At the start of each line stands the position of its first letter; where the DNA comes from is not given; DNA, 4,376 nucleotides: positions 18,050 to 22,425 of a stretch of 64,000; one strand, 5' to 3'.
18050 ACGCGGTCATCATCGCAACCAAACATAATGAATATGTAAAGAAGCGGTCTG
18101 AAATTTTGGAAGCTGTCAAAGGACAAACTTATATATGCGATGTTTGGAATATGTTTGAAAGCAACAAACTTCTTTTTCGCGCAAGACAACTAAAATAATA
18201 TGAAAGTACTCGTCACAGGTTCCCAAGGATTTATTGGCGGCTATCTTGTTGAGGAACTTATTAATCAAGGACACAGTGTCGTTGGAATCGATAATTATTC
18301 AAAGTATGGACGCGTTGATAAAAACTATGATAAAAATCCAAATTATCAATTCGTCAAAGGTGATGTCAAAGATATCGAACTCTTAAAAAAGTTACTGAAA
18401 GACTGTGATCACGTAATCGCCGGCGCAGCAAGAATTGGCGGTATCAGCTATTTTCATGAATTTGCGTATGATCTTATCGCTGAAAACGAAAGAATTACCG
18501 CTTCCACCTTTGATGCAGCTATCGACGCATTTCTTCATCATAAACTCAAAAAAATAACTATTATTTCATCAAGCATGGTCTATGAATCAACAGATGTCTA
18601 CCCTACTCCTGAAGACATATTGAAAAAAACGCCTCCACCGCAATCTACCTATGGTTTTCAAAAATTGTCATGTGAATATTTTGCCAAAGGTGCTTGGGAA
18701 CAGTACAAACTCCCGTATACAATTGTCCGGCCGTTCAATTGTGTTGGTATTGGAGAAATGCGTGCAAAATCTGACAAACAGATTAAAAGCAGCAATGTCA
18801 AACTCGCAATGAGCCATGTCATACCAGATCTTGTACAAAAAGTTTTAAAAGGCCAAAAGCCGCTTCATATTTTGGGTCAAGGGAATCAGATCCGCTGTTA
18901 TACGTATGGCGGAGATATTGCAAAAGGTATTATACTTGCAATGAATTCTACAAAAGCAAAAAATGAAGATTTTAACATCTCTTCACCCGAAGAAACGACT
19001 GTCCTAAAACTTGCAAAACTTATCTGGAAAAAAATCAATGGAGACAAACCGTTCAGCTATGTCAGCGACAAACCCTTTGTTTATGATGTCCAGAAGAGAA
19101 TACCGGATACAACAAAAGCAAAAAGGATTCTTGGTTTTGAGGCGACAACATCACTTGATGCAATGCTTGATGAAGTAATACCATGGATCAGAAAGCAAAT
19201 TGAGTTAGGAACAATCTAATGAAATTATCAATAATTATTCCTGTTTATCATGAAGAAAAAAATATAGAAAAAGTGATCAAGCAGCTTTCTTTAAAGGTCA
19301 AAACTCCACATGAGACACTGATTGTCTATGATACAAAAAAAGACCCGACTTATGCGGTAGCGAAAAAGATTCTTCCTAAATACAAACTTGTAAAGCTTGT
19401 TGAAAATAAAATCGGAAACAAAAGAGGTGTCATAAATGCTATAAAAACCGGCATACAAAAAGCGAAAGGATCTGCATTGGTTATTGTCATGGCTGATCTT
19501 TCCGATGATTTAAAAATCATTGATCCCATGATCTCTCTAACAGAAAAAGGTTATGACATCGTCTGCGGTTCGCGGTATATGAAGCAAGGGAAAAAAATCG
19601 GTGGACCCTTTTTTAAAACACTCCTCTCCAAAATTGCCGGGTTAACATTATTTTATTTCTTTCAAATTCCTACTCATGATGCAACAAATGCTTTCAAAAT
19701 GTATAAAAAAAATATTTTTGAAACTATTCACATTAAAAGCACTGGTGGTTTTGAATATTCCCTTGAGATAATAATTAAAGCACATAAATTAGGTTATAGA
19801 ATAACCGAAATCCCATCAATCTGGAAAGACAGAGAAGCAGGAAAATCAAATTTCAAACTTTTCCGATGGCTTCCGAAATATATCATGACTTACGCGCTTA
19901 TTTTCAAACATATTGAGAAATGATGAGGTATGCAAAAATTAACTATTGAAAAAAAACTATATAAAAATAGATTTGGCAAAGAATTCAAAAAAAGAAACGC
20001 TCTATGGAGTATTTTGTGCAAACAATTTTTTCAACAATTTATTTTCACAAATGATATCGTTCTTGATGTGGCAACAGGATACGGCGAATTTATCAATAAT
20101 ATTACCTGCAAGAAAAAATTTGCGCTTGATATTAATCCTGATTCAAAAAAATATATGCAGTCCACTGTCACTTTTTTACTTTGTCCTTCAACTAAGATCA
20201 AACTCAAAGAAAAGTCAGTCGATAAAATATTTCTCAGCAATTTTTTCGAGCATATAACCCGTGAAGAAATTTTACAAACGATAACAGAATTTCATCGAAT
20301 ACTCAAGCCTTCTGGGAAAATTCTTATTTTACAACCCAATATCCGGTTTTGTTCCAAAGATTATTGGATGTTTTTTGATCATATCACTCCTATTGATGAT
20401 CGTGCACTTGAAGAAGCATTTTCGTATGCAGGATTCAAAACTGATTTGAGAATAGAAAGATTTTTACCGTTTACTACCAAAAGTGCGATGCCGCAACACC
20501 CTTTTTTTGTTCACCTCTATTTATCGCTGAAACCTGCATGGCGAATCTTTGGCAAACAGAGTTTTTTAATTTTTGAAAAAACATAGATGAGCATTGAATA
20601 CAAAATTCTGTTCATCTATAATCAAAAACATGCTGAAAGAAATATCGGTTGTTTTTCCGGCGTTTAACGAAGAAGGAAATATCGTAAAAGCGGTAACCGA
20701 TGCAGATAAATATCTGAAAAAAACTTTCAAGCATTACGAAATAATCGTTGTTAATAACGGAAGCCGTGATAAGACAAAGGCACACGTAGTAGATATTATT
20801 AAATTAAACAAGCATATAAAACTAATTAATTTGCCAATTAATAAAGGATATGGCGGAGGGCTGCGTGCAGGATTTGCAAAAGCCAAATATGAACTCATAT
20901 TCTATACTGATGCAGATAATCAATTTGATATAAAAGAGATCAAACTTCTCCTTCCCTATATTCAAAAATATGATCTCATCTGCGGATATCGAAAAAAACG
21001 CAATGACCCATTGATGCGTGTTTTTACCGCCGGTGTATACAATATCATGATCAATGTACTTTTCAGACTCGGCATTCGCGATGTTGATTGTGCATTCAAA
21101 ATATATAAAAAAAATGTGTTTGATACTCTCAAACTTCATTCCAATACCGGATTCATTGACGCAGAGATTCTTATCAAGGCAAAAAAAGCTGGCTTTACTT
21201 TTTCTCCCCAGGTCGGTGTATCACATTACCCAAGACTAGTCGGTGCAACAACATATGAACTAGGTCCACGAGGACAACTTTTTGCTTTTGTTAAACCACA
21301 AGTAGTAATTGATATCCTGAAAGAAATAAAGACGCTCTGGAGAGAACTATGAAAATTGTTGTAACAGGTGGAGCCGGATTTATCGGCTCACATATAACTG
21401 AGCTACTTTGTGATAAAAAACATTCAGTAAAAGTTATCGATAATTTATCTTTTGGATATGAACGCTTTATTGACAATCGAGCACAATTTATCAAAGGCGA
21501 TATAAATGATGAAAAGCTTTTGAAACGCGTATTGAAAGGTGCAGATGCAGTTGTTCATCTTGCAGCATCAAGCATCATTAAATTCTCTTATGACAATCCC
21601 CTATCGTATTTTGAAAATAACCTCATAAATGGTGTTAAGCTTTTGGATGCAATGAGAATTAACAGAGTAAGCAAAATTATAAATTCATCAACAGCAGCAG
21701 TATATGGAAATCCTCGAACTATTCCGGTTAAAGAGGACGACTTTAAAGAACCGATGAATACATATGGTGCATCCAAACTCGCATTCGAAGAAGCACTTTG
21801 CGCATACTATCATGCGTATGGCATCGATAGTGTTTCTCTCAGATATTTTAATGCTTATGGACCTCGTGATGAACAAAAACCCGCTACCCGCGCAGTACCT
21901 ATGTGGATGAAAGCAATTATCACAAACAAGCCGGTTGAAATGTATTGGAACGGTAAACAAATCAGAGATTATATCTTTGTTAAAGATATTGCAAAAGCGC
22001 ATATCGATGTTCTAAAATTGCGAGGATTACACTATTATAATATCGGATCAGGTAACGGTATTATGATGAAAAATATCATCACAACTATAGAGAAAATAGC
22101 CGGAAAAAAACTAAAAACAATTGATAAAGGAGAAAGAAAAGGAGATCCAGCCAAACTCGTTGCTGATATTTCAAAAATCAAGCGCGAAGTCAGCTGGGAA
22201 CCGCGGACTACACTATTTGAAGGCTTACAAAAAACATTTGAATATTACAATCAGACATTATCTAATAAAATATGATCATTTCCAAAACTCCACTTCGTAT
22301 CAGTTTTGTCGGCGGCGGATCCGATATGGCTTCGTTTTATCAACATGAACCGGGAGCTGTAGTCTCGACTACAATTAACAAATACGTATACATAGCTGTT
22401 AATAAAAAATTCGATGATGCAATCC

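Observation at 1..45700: Glycosylation island of more than 45 kb, dominated by GT-C enzymes and lipid-phosphate sugar loaders, with no recognisable initiating transferase, polymerase or chain-length regulator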

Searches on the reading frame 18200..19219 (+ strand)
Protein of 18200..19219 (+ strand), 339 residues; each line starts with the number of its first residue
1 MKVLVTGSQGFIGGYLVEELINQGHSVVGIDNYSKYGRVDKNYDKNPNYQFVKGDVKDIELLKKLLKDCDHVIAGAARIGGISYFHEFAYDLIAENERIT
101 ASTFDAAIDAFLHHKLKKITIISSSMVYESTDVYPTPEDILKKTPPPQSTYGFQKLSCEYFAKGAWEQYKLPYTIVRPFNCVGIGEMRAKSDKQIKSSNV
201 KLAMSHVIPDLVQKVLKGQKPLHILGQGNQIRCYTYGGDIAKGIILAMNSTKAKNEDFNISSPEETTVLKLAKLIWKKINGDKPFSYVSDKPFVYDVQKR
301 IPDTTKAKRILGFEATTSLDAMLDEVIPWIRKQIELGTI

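Call 6: search_protein_families(library=pfam, proteins=[window:18200-19219:+], max_evalue=0.01)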
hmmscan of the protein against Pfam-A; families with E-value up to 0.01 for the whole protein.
window:18200-19219:+ (339 aa): 10 families
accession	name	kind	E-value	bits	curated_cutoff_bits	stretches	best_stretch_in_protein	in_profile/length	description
PF01370.27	Epimerase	-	1.2e-42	146.4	20.9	1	3-260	1-239/240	NAD dependent epimerase/dehydratase family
PF16363.11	GDP_Man_Dehyd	-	9.6e-37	127.6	27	1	4-325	1-331/332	GDP-mannose 4,6 dehydratase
PF13460.12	NAD_binding_10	-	1.2e-10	42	27.2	1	7-178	1-143/184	NAD(P)H-binding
PF01073.25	3Beta_HSD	-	7.9e-09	35.4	22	1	4-79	1-77/280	3-beta hydroxysteroid dehydrogenase/isomerase family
PF07993.18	NAD_binding_4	-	2.8e-07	30.4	20.1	1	5-183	1-209/258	Male sterility protein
PF04321.23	RmlD_sub_bind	-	3.5e-06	26.8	27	1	1-162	1-136/287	RmlD substrate binding domain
PF05368.20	NmrA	-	5.7e-06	26.6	27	1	2-88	4-79/298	NmrA-like family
PF02719.21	Polysacc_synt_2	-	0.00029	20.6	20.2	1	3-134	1-138/293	Polysaccharide biosynthesis protein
PF02254.24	TrkA_N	-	0.0015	19.2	23.8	1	10-74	7-68/116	TrkA-N domain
PF00106.31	adh_short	-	0.0019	18.1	26.6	1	3-70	3-72/195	short chain dehydrogenase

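Call 81: search_protein_families(library=ncbifam, proteins=[window:18200-19219:+], max_evalue=1e-8)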
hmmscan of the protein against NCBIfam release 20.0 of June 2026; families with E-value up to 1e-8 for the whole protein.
window:18200-19219:+ (339 aa): 13 families
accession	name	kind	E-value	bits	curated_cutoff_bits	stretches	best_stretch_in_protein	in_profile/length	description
TIGR04180.1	EDH_00030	hypoth_equivalog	1.3e-33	116.3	475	1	3-316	1-295/297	NAD-dependent 4,6-dehydratase LegB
TIGR01181.1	dTDP_gluc_dehyt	equivalog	9.6e-27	93.9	365.1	1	2-332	1-313/321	dTDP-glucose 4,6-dehydratase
TIGR01179.1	galE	equivalog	1.1e-26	93.5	262.3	1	2-333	1-328/332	UDP-glucose 4-epimerase GalE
NF047922.1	GDPFucSynFcl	equivalog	1.5e-18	67.3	500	1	67-329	52-300/308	GDP-L-fucose synthase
NF007956.0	PRK10675.1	subfamily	1.5e-18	67.1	394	1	1-332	1-331/338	UDP-glucose 4-epimerase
NF005998.1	PRK08125.1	equivalog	1.5e-16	59.9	777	1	2-328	317-647/649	bifunctional UDP-4-amino-4-deoxy-L-arabinose formyltransferase/UDP-glucuronic acid oxidase ArnA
NF008872.0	PRK11908.1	equivalog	1.4e-15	57.2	294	1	1-334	2-339/349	bifunctional UDP-4-keto-pentose/UDP-xylose synthase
NF011728.1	PRK15181.1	equivalog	3.6e-15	55.8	760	1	3-329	18-336/348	Vi polysaccharide biosynthesis UDP-N-acetylglucosaminuronic acid C-4 epimerase TviC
TIGR03466.1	HpnA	hypoth_equivalog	1.2e-12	47.4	367.65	1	1-333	1-324/327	hopanoid-associated sugar epimerase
NF007490.0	PRK10084.1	subfamily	6.1e-12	45.2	649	0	1-69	1-72/361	dTDP-glucose 4,6-dehydratase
TIGR02197.1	heptose_epim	equivalog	2.5e-10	40.1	274.6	1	3-289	1-270/316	ADP-glyceromanno-heptose 6-epimerase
NF043036.1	ErythonDh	equivalog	1.7e-09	37.4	325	1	1-161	1-159/321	D-erythronate dehydrogenase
NF007582.0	PRK10217.1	equivalog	4.7e-09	35.8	698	0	2-288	3-282/355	dTDP-glucose 4,6-dehydratase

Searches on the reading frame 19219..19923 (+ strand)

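Call 6: search_protein_families(library=pfam, proteins=[window:19219-19923:+], max_evalue=0.01)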
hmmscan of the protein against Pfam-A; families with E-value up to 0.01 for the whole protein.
window:19219-19923:+ (234 aa): 2 families
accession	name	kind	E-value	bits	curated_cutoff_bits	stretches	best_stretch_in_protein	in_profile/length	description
PF00535.33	Glycos_transf_2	-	1.3e-19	71.2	23.3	1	4-169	1-166/168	Glycosyl transferase family 2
PF13641.12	Glyco_tranf_2_3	-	8.4e-05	23.1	27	1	3-127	3-131/230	Glycosyltransferase like family 2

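Call 16: search_protein_families(library=ncbifam, proteins=[window:19219-19923:+], max_evalue=0.0001)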
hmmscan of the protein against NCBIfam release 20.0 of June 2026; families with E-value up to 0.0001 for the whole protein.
window:19219-19923:+ (234 aa): 11 families
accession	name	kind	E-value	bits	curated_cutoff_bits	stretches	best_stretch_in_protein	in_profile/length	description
NF047588.1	GlcsyltransPgfSStrep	equivalog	6.9e-18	64.9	500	1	1-216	1-209/308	glycosyltransferase PgfS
NF007986.1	PRK10714.1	equivalog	6e-13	48.5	529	1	2-218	7-216/316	undecaprenyl-phosphate 4-deoxy-4-formamido-L-arabinose transferase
NF041391.1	DPhHxTase_Halo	equivalog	5.7e-11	41.8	375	1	9-206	3-187/213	dolichyl-phosphate hexose transferase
NF058614.1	PPMAGASynPpgS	equivalog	1.2e-09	37.9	370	1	5-199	4-193/226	polyprenyl-phospho-N-acetylgalactosaminyl synthase PpgS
NF007482.0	PRK10073.1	equivalog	3.6e-09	36.1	423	1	2-97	7-99/334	glycosyltransferase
TIGR04283.1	glyco_like_mftF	equivalog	1.1e-08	35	182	1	3-95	1-84/221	TIGR04283 family arsenosugar biosynthesis glycosyltransferase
TIGR03937.1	PgaC_IcaA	equivalog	3.9e-08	32.7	422.3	1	2-105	46-147/407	poly-beta-1,6-N-acetyl-D-glucosamine synthase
TIGR04182.1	glyco_TIGR04182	equivalog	6.2e-08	32.4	325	1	3-211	2-200/293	S-layer glycoprotein N-glycosyltransferase AglJ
NF050050.1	ProtGlycPglI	equivalog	1.7e-05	24.4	500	1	2-128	3-128/306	GalNAc(5)-diNAcBac-PP-undecaprenol beta-1,3-glucosyltransferase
NF041875.1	EPS_EpsD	equivalog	1.9e-05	24.2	370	1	3-106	1-102/325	exopolysaccharide biosynthesis glycosyltransferase EpsD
NF038302.1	EPS_HpsE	equivalog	6.9e-05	22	300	1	1-88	1-91/307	hormogonium polysaccharide biosynthesis glycosyltransferase HpsE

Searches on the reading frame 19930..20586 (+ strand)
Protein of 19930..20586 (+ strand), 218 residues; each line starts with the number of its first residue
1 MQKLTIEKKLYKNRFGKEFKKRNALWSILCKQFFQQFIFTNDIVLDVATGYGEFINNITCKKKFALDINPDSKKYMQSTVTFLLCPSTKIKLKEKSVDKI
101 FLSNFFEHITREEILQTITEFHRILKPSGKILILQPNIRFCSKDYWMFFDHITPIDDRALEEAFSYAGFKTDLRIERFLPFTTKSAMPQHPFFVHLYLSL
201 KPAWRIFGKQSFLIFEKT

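Call 6: search_protein_families(library=pfam, proteins=[window:19930-20586:+], max_evalue=0.01)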
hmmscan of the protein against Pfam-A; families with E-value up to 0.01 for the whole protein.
window:19930-20586:+ (218 aa): 6 families
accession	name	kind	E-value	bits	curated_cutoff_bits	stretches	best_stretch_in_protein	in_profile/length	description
PF08241.18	Methyltransf_11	-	1e-10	42.5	21.2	1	45-133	1-95/95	Methyltransferase domain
PF13649.12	Methyltransf_25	-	7.5e-09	36.6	27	1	44-129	1-97/97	Methyltransferase domain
PF13489.12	Methyltransf_23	-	9.9e-08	32.3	27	1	32-170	15-160/164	Methyltransferase domain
PF13847.12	Methyltransf_31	-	3.4e-05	24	27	1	41-137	4-113/145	Methyltransferase domain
PF08242.18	Methyltransf_12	-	0.0013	19.8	30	1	90-131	51-98/98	Methyltransferase domain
PF01209.24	Ubie_methyltran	-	0.0015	18.3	20.1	1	75-158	95-179/233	ubiE/COQ5 methyltransferase family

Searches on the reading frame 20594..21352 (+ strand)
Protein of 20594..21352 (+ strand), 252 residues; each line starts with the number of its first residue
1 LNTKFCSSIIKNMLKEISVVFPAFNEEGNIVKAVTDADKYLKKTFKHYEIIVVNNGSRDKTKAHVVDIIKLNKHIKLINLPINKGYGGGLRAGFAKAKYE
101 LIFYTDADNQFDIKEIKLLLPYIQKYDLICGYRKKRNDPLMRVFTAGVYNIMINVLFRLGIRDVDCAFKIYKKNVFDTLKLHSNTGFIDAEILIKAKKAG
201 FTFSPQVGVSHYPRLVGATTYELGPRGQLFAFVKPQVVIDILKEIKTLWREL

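Call 7: search_protein_families(library=pfam, proteins=[window:20594-21352:+], max_evalue=0.001)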
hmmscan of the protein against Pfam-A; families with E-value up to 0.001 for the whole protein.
window:20594-21352:+ (252 aa): 2 families
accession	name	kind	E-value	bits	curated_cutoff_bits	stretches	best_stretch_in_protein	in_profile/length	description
PF00535.33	Glycos_transf_2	-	5.7e-27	95.1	23.3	1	18-178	1-166/168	Glycosyl transferase family 2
PF10111.15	Glyco_tranf_2_2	-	1.5e-07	31.7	27.3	1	18-111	1-94/276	Glycosyltransferase like family 2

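Call 16: search_protein_families(library=ncbifam, proteins=[window:20594-21352:+], max_evalue=0.0001)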
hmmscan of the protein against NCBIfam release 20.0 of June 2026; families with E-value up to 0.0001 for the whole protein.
window:20594-21352:+ (252 aa): 15 families
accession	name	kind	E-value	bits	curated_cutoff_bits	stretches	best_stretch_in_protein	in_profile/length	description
NF007986.1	PRK10714.1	equivalog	3.1e-21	75.7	529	1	13-199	4-193/316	undecaprenyl-phosphate 4-deoxy-4-formamido-L-arabinose transferase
NF047588.1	GlcsyltransPgfSStrep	equivalog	2.7e-18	66.3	500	1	17-179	3-167/308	glycosyltransferase PgfS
TIGR03937.1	PgaC_IcaA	equivalog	2.2e-16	59.9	422.3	1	12-122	42-149/407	poly-beta-1,6-N-acetyl-D-glucosamine synthase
NF058614.1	PPMAGASynPpgS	equivalog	6.7e-12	45.3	370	1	18-193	3-179/226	polyprenyl-phospho-N-acetylgalactosaminyl synthase PpgS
NF041391.1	DPhHxTase_Halo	equivalog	1.9e-11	43.3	375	1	23-204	3-177/213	dolichyl-phosphate hexose transferase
NF047683.1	TeichurnBiosyTuaG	equivalog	4.7e-10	39.5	400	1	14-127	5-115/252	teichuronic acid biosynthesis protein TuaG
NF010496.0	PRK13915.1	equivalog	1.3e-09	37.6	262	1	14-109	30-127/307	glucosyl-3-phosphoglycerate synthase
TIGR04182.1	glyco_TIGR04182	equivalog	7.2e-09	35.4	325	1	16-220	1-199/293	S-layer glycoprotein N-glycosyltransferase AglJ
TIGR04283.1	glyco_like_mftF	equivalog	2.9e-08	33.6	182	1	17-147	1-124/221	TIGR04283 family arsenosugar biosynthesis glycosyltransferase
NF050050.1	ProtGlycPglI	equivalog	4.9e-08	32.7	500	1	16-122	3-107/306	GalNAc(5)-diNAcBac-PP-undecaprenol beta-1,3-glucosyltransferase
NF007482.0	PRK10073.1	equivalog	1.1e-07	31.2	423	1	12-120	3-107/334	glycosyltransferase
TIGR03965.1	mycofact_glyco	equivalog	9.8e-07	28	280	1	13-109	72-165/467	mycofactocin biosynthesis glycosyltransferase MftF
NF045692.1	OglycostaseCruG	equivalog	8.4e-06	24.9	600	1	11-128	37-159/386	2'-O-glycosyltransferase CruG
NF041875.1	EPS_EpsD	equivalog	1e-05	25.1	370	1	17-110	1-91/325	exopolysaccharide biosynthesis glycosyltransferase EpsD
NF038302.1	EPS_HpsE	equivalog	5.7e-05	22.2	300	1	16-124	2-112/307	hormogonium polysaccharide biosynthesis glycosyltransferase HpsE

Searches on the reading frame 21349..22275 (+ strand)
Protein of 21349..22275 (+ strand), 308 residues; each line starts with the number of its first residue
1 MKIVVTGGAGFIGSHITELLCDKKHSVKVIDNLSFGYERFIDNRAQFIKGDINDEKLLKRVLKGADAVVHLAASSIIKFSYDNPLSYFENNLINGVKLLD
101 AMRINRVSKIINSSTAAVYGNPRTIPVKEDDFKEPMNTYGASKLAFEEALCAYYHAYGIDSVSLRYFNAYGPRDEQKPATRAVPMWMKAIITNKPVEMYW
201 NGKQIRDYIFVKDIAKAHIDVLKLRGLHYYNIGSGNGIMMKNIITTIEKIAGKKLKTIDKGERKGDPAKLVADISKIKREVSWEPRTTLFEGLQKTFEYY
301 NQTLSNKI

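Call 7: search_protein_families(library=pfam, proteins=[window:21349-22275:+], max_evalue=0.001)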
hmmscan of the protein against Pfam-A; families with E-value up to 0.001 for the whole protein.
window:21349-22275:+ (308 aa): 10 families
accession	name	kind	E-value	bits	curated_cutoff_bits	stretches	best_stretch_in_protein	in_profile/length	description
PF16363.11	GDP_Man_Dehyd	-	5.9e-60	203.9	27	1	5-296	2-332/332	GDP-mannose 4,6 dehydratase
PF01370.27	Epimerase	-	1.5e-58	198.5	20.9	1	3-233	1-240/240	NAD dependent epimerase/dehydratase family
PF01073.25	3Beta_HSD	-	2.8e-18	66.4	22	1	4-219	1-226/280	3-beta hydroxysteroid dehydrogenase/isomerase family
PF04321.23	RmlD_sub_bind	-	6.1e-12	45.7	27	1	1-156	1-142/287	RmlD substrate binding domain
PF13460.12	NAD_binding_10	-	3.5e-11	43.7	27.2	1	7-148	1-129/184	NAD(P)H-binding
PF02719.21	Polysacc_synt_2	-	1.5e-10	41.2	20.2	1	3-171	1-173/293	Polysaccharide biosynthesis protein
PF05368.20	NmrA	-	4.7e-10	40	27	1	2-115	4-107/298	NmrA-like family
PF07993.18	NAD_binding_4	-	4e-06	26.6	20.1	0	40-159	58-197/258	Male sterility protein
PF02254.24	TrkA_N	-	0.00025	21.8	23.8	1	8-69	5-67/116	TrkA-N domain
PF03435.24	Sacchrp_dh_NADP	-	0.0007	20.4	25.1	0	8-73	5-77/129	Saccharopine dehydrogenase NADP binding domain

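Call 81: search_protein_families(library=ncbifam, proteins=[window:21349-22275:+], max_evalue=1e-8)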
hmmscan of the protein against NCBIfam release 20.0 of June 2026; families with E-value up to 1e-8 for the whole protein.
window:21349-22275:+ (308 aa): 23 families
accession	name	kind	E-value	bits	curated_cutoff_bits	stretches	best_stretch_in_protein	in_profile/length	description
TIGR01179.1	galE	equivalog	4.1e-74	249.4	262.3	1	2-302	1-327/332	UDP-glucose 4-epimerase GalE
TIGR01181.1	dTDP_gluc_dehyt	equivalog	1.3e-52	178.8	365.1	1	2-302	1-313/321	dTDP-glucose 4,6-dehydratase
TIGR04180.1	EDH_00030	hypoth_equivalog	7.4e-47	159.8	475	1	3-287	1-296/297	NAD-dependent 4,6-dehydratase LegB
NF007956.0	PRK10675.1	subfamily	1.5e-43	149.2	394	1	1-300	1-329/338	UDP-glucose 4-epimerase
TIGR02197.1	heptose_epim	equivalog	5e-42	144.2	274.6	1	3-301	1-314/316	ADP-glyceromanno-heptose 6-epimerase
NF007582.0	PRK10217.1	equivalog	1.6e-31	109.7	698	1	2-301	3-332/355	dTDP-glucose 4,6-dehydratase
NF007490.0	PRK10084.1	subfamily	1.9e-31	109.4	649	1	1-302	1-336/361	dTDP-glucose 4,6-dehydratase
NF011728.1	PRK15181.1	equivalog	6e-29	101.1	760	1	3-302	18-339/348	Vi polysaccharide biosynthesis UDP-N-acetylglucosaminuronic acid C-4 epimerase TviC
NF008360.0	PRK11150.1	equivalog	2e-26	92.9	452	1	3-302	2-308/310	ADP-glyceromanno-heptose 6-epimerase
TIGR03466.1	HpnA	hypoth_equivalog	6.4e-22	77.9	367.65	1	1-259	1-254/327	hopanoid-associated sugar epimerase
NF047922.1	GDPFucSynFcl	equivalog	2.6e-21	76.4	500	1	2-303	4-304/308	GDP-L-fucose synthase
TIGR02622.1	CDP_4_6_dhtase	equivalog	2.7e-20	72.8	278.45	1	2-304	6-334/352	CDP-glucose 4,6-dehydratase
NF042422.1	oxyalk_red_OleD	equivalog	3.3e-19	69.4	580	1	1-244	1-243/329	2-alkyl-3-oxoalkanoate reductase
NF043036.1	ErythonDh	equivalog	5.5e-18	65.2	325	1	1-165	1-175/321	D-erythronate dehydrogenase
NF008872.0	PRK11908.1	equivalog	5.6e-18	65.1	294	1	1-305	2-340/349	bifunctional UDP-4-keto-pentose/UDP-xylose synthase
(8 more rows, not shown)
